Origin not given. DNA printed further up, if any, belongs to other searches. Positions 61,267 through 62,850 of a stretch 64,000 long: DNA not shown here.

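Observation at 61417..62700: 2H phosphoesterase fused to a calcineurin-like metallophosphoesterase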

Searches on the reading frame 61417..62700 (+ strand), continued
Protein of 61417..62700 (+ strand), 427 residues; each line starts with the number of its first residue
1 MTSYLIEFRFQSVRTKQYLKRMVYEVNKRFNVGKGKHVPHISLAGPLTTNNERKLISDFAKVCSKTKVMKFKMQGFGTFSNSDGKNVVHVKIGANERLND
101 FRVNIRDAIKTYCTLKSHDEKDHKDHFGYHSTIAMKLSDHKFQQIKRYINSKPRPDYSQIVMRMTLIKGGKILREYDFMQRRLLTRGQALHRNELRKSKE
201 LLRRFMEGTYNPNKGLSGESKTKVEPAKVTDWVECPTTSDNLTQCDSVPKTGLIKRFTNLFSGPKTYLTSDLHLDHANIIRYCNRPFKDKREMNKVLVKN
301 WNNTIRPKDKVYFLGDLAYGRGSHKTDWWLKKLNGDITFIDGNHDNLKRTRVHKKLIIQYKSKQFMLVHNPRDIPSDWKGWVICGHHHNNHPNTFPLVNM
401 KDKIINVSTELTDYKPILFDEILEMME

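Call 15: find_encoding_contigs(protein=P0075, flank=8000, max_places=3)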
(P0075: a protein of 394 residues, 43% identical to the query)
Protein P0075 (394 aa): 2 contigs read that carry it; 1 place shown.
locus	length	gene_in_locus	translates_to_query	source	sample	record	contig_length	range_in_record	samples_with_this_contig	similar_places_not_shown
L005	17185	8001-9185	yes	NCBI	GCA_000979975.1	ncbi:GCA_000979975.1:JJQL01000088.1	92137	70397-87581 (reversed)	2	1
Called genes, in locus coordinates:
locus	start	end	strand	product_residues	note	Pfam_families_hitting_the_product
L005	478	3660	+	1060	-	PF04313:HSDR_N, PF04851:ResIII, PF18766:SWI2_SNF2, PF22679:T1R_D3-like, PF11867:T1RH-like_C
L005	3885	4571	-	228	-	PF02463:SMC_N, PF00005:ABC_tran, PF13304:AAA_21 (faint)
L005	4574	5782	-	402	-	PF12704:MacB_PCD, PF02687:FtsX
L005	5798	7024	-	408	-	PF13584:BatD (faint), PF07705:CARDB (faint)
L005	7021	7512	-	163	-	-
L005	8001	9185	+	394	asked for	PF13563:2_5_RNA_ligase2, PF00149:Metallophos (weak), PF12850:Metallophos_2 (faint)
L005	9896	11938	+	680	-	PF12161:HsdM_N, PF02384:N6_Mtase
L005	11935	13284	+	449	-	PF01420:Methylase_S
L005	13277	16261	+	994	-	PF04313:HSDR_N, PF00270:DEAD (faint), PF04851:ResIII, PF18766:SWI2_SNF2, PF22679:T1R_D3-like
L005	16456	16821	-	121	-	-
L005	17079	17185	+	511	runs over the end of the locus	PF01609:DDE_Tnp_1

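Call 19: find_encoding_contigs(protein=P0050, flank=8000, max_places=2)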
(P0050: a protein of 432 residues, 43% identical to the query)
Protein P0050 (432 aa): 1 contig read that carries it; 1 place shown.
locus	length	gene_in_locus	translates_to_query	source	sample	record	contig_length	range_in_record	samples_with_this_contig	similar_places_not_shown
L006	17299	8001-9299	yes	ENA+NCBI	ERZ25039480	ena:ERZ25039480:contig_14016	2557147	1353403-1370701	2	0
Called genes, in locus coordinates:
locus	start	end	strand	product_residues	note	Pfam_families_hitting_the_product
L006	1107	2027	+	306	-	PF02899:Phage_int_SAM_1 (faint), PF13495:Phage_int_SAM_4 (weak), PF00589:Phage_integrase, PF22823:MrpR_C_cat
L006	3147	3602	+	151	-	-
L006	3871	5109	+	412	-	PF00589:Phage_integrase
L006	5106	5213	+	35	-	-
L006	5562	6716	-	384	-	-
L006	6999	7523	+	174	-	-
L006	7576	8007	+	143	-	-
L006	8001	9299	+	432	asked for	PF13563:2_5_RNA_ligase2, PF12850:Metallophos_2 (weak)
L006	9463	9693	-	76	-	-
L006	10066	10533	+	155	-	-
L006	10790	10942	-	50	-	-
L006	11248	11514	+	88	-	-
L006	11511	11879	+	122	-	-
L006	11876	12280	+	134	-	-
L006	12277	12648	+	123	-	-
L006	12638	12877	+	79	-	-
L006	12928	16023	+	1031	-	PF27228:MTBMA_p00010_2nd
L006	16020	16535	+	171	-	PF05869:Dam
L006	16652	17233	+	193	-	PF01420:Methylase_S (weak)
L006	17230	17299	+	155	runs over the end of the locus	PF12161:HsdM_N (faint)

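Call 20: find_encoding_contigs(protein=P0032, flank=8000, max_places=2)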
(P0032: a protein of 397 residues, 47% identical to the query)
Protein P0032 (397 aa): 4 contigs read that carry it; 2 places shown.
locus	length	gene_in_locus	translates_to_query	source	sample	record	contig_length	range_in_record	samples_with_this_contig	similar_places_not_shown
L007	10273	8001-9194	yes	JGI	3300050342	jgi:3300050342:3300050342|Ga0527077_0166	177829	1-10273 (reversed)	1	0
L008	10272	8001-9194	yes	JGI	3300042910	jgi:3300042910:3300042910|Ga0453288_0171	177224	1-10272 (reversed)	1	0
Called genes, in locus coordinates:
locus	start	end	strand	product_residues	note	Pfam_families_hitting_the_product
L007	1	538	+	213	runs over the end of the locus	-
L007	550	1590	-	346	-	-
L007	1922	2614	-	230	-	-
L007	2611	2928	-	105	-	-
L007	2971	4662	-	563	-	PF00482:T2SSF (weak)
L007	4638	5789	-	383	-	PF00437:T2SSE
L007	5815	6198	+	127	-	PF18929:DUF5678 (weak)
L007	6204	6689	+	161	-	-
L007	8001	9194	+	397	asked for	PF13563:2_5_RNA_ligase2, PF12850:Metallophos_2 (faint), PF00149:Metallophos (weak)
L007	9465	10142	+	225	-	-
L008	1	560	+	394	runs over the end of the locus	-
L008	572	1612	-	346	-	-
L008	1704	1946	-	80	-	-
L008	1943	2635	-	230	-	-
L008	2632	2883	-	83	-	-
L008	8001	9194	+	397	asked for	PF13563:2_5_RNA_ligase2, PF12850:Metallophos_2 (faint), PF00149:Metallophos (weak)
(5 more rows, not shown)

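Call 21: find_encoding_contigs(protein=P0064, flank=8000, max_places=2)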
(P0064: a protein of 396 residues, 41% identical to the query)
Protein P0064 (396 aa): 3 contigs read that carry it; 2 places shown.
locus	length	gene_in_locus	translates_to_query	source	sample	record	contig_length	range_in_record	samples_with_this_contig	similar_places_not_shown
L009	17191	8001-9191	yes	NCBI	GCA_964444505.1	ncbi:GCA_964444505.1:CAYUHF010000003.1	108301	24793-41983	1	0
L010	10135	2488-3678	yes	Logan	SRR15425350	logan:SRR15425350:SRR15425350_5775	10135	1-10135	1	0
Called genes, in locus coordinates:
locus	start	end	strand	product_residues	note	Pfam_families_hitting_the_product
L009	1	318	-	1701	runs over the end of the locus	PF05048:NosD, PF13229:Beta_helix, PF02412:TSP_3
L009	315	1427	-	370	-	-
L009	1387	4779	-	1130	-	-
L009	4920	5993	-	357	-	-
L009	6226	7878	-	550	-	-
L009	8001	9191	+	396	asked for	PF02834:LigT_PEase (faint), PF13563:2_5_RNA_ligase2, PF00149:Metallophos (weak), PF12850:Metallophos_2 (weak)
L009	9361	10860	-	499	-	-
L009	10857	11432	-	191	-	PF02412:TSP_3 (weak), PF11617:Cu-binding_MopE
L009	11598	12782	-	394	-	-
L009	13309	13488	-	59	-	-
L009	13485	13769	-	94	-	-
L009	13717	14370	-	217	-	PF01909:NTP_transf_2, PF18765:Polbeta (weak)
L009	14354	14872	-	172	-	PF05168:HEPN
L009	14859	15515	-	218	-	PF09339:HTH_IclR (weak), PF01909:NTP_transf_2, PF18765:Polbeta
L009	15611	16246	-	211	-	-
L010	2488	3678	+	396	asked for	PF02834:LigT_PEase (faint), PF13563:2_5_RNA_ligase2, PF00149:Metallophos (weak), PF12850:Metallophos_2 (weak)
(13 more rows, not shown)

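Call 24: search_solved_structures(query=A1, max_evalue=1, show_alignments=4)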
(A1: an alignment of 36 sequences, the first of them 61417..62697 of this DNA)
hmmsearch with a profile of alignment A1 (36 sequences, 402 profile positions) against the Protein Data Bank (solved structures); distinct sequences matched with E-value up to 1: 3.
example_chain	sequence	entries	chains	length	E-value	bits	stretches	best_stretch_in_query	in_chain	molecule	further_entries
1xm7_A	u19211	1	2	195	6.9e-15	58.2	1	240-399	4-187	hypothetical protein aq_1665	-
2d4g_A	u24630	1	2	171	5.8e-08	35.3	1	17-159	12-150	hypothetical protein BSU11850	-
6hiv_DQ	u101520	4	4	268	0.82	11.8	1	39-144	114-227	ms64 | AKAP7_NLS domain-containing protein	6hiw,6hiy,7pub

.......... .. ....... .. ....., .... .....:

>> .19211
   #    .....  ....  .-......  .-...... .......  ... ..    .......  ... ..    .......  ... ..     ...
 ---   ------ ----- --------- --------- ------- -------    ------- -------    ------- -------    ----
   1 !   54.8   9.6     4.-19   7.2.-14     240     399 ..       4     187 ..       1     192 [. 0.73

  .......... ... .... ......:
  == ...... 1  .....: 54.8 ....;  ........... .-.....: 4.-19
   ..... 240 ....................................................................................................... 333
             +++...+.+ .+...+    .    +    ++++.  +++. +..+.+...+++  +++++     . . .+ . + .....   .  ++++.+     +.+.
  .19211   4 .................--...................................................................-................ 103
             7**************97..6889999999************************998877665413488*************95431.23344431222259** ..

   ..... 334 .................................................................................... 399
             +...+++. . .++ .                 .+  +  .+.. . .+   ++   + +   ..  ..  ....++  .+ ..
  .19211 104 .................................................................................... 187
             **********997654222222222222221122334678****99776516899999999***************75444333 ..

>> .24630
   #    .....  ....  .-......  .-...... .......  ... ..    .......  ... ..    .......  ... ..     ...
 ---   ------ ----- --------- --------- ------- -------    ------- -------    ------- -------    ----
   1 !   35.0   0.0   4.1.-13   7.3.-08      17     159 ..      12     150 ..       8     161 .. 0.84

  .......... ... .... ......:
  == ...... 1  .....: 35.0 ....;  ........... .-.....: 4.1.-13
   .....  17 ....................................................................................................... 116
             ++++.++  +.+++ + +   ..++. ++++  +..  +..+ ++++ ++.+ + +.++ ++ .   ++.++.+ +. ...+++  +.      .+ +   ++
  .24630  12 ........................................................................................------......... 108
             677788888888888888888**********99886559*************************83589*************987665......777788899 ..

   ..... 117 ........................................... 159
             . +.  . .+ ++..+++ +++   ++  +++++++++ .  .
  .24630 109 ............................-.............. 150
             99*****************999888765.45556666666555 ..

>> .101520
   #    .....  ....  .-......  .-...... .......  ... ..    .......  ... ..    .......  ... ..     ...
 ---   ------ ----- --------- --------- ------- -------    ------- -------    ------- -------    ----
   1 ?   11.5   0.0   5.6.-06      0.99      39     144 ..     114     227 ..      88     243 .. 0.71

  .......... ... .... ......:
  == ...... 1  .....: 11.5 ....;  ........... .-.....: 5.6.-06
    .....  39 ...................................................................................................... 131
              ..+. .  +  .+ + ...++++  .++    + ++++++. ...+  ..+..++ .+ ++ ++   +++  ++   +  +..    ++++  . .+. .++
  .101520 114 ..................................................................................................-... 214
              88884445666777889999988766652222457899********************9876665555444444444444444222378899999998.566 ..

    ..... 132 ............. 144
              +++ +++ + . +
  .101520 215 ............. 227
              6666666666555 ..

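Call 30: predict_structure(alignment_id=A1)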
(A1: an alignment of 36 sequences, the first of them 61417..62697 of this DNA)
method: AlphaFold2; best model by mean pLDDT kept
length: 427 residues; sequences in the alignment: 36
mean_pLDDT: 84.6   pTM: 0.53
mean pLDDT of the five models: 84.6, 83.9, 83.5, 83.0, 82.7
residues with pLDDT >= 90: 281; 70-90: 79; 50-70: 29; < 50: 38
segments of 3 or more residues with pLDDT < 50: 219-256
pLDDT, mean of each block of 10 residues (from residue 1): 91 90 92 72 88 97 96 92 83 92 92 82 73 91 94 90 96 97 97 96 92 76 34 28 29 47 91 92 93 97 97 89 85 94 67 88 93 93 87 87 94 95 90
secondary structure, 60 per line:
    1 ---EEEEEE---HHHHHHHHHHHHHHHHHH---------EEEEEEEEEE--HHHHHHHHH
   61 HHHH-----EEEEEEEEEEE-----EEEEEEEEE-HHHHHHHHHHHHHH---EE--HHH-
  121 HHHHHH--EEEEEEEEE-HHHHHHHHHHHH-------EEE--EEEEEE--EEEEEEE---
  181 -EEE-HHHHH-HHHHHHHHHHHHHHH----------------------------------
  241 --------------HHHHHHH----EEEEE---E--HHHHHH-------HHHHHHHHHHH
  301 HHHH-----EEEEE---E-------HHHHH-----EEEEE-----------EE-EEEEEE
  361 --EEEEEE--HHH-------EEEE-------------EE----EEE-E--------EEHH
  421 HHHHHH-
elements in order: E4-9 H13-30 E40-49 H52-64 E70-80 E86-94 H96-109 H121-126 E129-137 H139-150 E158-160 E163-168 E171-177 E182-184 H186-190 H192-206 H255-261 E266-270 H277-282 H290-304 E310-314 H326-330 E336-340 E355-360 E363-368 E381-384 E404-406 H419-426

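Call 35: fold_search(model_id=the predicted structure, library=pdb)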
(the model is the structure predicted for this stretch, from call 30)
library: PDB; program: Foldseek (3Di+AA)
matches with E <= 10: 640; with E <= 0.001: 40
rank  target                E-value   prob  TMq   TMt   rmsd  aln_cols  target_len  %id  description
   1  1xm7_A                8.4e-10  1.00  0.31  0.68   5.0       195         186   25  The Crystal Structure of the Protein of Unknown Function AQ665 from Aquifex aeolicus (released 2004-11-16)
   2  2d4g_A                4.0e-06  1.00  0.30  0.71   4.2       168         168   19  Structure of YjcG protein, a putative 2'-5' RNA ligase from Bacillus subtilis (released 2006-10-17)
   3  5v1m                  5.7e-06  1.00  0.31  0.65   4.1       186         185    9  Structure of human Usb1 with uridine 5'-monophosphate (released 2017-08-16)
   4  1jh6_A                8.1e-06  1.00  0.30  0.65   3.6       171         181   10  Semi-reduced Cyclic Nucleotide Phosphodiesterase from Arabidopsis thaliana (released 2002-02-06)
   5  6d31                  1.0e-05  1.00  0.32  0.65   4.0       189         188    9  Structure of human Usb1 with adenosine 5'-monophosphate (released 2018-09-05)
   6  4h7w                  2.6e-05  1.00  0.30  0.61   4.2       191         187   10  Crystal Structure of Human C16orf57 (released 2013-02-06)
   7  1vdx                  2.9e-05  1.00  0.32  0.67   4.4       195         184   15  Crystal Structure of a Pyrococcus horikoshii protein with similarities to 2'5' RNA-ligase (released 2005-04-12)
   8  6d2z_A                3.9e-05  1.00  0.30  0.61   4.1       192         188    9  Structure of human Usb1 with uridine-adenosine, inactive H208Q mutant (released 2018-09-05)
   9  6pgl_A                5.9e-05  1.00  0.28  0.47   5.9       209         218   12  Structure of Kluyveromyces marxianus Usb1 with uridine monophosphate (released 2019-12-11)
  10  5wyh_A                8.4e-05  1.00  0.18  0.38   5.4       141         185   19  Crystal structure of RidL(1-200) complexed with VPS29 (released 2018-01-24)
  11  1fsi_C                1.1e-04  1.00  0.27  0.59   4.6       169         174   14  CRYSTAL STRUCTURE OF CYCLIC NUCLEOTIDE PHOSPHODIESTERASE OF APPR>P FROM ARABIDOPSIS THALIANA (released 2000-11-22)
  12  6pfq_C                1.1e-04  1.00  0.28  0.49   5.8       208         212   12  Structure of Kluyveromyces marxianus Usb1 (released 2019-12-11)
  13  6pgl_B                1.1e-04  1.00  0.28  0.49   5.7       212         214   12  Structure of Kluyveromyces marxianus Usb1 with uridine monophosphate (released 2019-12-11)
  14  2vfk                  1.2e-04  1.00  0.29  0.56   5.2       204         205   16  AKAP18 delta central domain - AMP (released 2008-05-06)
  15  6pfq_A                1.5e-04  1.00  0.28  0.48   5.8       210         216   12  Structure of Kluyveromyces marxianus Usb1 (released 2019-12-11)
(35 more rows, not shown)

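Call 46: search_protein_families(library=phrogs, proteins=[L001:4073-4507:-, L001:5955-6173:-, L001:6170-6670:-, L001:6911-8194:+, L001:8222-9373:+, L001:12681-14345:+, L001:15325-15741:-, L001:15811-16794:-, L001:17241-17705:-, L001:17933-18472:+], max_evalue=0.01)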
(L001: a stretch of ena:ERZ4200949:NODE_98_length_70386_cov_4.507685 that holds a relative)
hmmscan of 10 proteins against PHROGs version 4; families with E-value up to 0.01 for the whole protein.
L001:4073-4507:- (144 aa): 0 families

L001:5955-6173:- (72 aa): 0 families

L001:6170-6670:- (166 aa): 4 families
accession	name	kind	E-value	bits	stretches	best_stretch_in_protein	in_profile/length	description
phrog_23186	-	unknown function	0.00045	21.2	1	6-49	14-60/67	-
phrog_1305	-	DNA, RNA and nucleotide metabolism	0.0049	17.3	1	4-47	11-58/226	DNA binding protein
phrog_4446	-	unknown function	0.0057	17.3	1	7-58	142-193/204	-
phrog_6081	-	unknown function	0.0076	16.8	1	10-54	117-159/169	-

L001:6911-8194:+ (427 aa): 0 families

L001:8222-9373:+ (383 aa): 0 families

L001:12681-14345:+ (554 aa): 0 families

L001:15325-15741:- (138 aa): 0 families

L001:15811-16794:- (327 aa): 0 families

L001:17241-17705:- (154 aa): 0 families

L001:17933-18472:+ (179 aa): 0 families

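Call 47: search_protein_families(library=padloc, proteins=[window:61417-62697:+, L001:11284-12630:+, L001:12681-14345:+, L001:14329-15291:+, L001:15811-16794:-, L001:16784-17218:-, L001:17241-17705:-, L001:6911-8194:+, L001:8222-9373:+], max_evalue=0.01)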
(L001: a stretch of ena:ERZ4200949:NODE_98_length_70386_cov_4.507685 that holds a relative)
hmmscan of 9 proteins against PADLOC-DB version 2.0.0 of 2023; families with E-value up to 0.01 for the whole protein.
window:61417-62697:+ (427 aa): 0 families

L001:11284-12630:+ (448 aa): 0 families

L001:12681-14345:+ (554 aa): 0 families

L001:14329-15291:+ (320 aa): 3 families
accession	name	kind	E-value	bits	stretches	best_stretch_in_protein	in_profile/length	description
PDLC01169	TPR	-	9.6e-05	19.9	1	85-177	136-232/252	TPR repeats containing protein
PDLC01092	C3a198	-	0.00069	16.7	0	101-166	237-305/523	TPR protein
PDLC01101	PrimPol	-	0.002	14.9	0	143-206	43-106/490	adaptation polymerase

L001:15811-16794:- (327 aa): 0 families

L001:16784-17218:- (144 aa): 0 families

L001:17241-17705:- (154 aa): 0 families

L001:6911-8194:+ (427 aa): 0 families

L001:8222-9373:+ (383 aa): 0 families
